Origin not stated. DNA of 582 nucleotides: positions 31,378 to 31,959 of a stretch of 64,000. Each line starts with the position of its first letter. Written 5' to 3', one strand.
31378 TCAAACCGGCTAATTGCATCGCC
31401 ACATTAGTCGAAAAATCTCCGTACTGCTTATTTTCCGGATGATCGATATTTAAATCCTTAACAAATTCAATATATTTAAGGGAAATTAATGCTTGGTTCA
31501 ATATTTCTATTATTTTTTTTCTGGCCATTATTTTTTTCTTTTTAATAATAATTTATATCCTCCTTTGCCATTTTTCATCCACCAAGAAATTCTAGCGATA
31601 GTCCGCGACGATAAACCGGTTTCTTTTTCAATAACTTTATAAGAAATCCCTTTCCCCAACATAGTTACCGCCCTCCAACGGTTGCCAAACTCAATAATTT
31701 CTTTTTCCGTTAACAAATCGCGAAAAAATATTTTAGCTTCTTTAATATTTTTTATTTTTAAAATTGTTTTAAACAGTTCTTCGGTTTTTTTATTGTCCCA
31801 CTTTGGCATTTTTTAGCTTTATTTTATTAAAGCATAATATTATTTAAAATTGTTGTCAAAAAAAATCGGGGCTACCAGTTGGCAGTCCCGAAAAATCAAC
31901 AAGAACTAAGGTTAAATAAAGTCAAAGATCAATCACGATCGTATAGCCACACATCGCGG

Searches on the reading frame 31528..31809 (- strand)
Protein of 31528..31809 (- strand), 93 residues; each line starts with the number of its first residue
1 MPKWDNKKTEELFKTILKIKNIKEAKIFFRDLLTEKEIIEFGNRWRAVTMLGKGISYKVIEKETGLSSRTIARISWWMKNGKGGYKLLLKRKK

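Call 3: search_protein_families(library=pfam, proteins=[window:31528-31809:-], max_evalue=0.1)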
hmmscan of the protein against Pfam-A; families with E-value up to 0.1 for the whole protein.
window:31528-31809:- (93 aa): 3 families
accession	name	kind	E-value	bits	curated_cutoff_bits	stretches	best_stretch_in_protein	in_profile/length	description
PF01371.25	Trp_repressor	-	1.1e-17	64.3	27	1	9-92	3-87/88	Trp repressor protein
PF13384.12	HTH_23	-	0.0056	16.9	24.6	1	43-81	6-45/50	Homeodomain-like domain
PF12681.13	Glyoxalase_2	-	0.089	13.2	30.1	1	15-43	4-32/118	Glyoxalase-like domain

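Call 4: search_protein_families(library=ncbifam, proteins=[window:31528-31809:-], max_evalue=0.1)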
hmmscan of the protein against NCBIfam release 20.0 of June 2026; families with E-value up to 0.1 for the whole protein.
window:31528-31809:- (93 aa): 3 families
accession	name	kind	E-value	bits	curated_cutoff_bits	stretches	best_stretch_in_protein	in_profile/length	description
TIGR02531.1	yecD_yerC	hypoth_equivalog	4.6e-17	62.2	42.2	1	6-91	2-87/88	YerC/YecD family TrpR-related protein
TIGR01321.1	TrpR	equivalog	0.0047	17.3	67.25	1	9-80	9-81/94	trp operon repressor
NF045662.1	DVU0298_fam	equivalog_domain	0.02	14.5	75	1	7-84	9-81/213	DVU0298 family protein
